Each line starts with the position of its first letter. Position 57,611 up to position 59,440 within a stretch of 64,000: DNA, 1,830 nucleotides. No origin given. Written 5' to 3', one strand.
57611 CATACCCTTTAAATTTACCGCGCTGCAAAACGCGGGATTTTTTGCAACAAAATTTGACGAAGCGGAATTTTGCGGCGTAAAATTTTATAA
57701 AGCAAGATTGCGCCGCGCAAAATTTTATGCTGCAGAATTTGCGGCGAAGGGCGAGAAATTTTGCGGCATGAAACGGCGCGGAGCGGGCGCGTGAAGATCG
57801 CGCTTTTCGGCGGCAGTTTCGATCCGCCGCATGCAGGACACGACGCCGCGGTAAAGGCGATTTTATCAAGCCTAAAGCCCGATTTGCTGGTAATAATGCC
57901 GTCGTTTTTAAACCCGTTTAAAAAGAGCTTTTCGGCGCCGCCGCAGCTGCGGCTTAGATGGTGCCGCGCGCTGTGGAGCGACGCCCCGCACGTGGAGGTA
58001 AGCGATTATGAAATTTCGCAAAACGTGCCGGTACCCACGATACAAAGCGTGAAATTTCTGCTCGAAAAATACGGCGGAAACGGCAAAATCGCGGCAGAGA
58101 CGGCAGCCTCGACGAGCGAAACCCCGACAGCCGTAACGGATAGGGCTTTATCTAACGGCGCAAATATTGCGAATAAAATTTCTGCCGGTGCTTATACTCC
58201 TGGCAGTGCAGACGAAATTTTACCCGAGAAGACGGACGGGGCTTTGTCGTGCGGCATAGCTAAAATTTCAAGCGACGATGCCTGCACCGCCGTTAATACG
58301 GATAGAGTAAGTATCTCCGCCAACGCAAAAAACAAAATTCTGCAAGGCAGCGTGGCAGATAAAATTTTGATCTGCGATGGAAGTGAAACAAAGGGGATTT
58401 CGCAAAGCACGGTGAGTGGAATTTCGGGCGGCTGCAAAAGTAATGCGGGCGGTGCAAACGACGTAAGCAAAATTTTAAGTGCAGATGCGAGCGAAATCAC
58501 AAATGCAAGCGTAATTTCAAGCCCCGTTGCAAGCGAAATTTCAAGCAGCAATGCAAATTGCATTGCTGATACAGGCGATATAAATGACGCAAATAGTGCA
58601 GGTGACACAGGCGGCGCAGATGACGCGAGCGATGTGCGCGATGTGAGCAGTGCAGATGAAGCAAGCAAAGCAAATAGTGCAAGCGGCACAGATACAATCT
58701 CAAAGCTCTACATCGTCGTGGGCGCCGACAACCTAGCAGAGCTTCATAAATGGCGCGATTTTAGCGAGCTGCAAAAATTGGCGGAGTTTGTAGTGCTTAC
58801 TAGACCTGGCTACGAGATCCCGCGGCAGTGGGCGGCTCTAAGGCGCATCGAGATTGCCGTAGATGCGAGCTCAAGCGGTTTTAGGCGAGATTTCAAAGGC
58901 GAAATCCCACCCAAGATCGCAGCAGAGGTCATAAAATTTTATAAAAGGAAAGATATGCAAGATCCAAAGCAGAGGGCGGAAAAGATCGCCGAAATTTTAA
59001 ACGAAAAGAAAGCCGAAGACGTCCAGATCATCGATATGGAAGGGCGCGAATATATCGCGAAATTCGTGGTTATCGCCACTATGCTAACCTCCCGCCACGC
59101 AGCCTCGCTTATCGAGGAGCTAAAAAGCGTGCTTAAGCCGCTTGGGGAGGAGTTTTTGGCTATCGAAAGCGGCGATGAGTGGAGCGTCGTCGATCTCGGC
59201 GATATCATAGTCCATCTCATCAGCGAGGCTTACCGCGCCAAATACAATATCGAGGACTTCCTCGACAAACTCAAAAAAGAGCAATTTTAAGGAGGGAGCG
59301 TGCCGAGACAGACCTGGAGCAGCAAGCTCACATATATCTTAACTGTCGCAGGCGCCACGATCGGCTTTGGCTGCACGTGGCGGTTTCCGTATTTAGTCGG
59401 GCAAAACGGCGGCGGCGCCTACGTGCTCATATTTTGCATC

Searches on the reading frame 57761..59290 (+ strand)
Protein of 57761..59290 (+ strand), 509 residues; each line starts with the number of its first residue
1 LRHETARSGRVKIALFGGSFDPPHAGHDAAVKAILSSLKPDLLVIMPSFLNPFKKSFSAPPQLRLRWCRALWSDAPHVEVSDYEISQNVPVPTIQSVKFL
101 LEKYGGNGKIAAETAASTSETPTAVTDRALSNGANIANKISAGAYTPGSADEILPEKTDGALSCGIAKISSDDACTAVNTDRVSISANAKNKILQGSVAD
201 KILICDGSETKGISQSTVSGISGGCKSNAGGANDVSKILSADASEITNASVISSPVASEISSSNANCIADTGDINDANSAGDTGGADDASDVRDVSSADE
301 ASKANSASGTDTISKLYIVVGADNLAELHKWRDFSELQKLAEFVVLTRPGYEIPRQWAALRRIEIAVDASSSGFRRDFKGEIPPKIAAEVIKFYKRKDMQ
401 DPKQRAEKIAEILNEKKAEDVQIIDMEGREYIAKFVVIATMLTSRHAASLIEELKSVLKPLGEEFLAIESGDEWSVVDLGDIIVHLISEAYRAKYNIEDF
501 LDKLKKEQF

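Call 57: search_protein_families(library=pfam, max_evalue=0.00001, proteins=[window:57761-59290:+])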
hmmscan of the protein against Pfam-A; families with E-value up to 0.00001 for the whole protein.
window:57761-59290:+ (509 aa): 2 families
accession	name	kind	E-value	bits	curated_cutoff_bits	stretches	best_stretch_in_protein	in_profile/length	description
PF02410.21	RsfS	-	5.3e-21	75.1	21.6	1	408-500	2-97/98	Ribosomal silencing factor during starvation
PF01467.32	CTP_transf_like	-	4.6e-12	46.7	21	1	15-88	1-74/133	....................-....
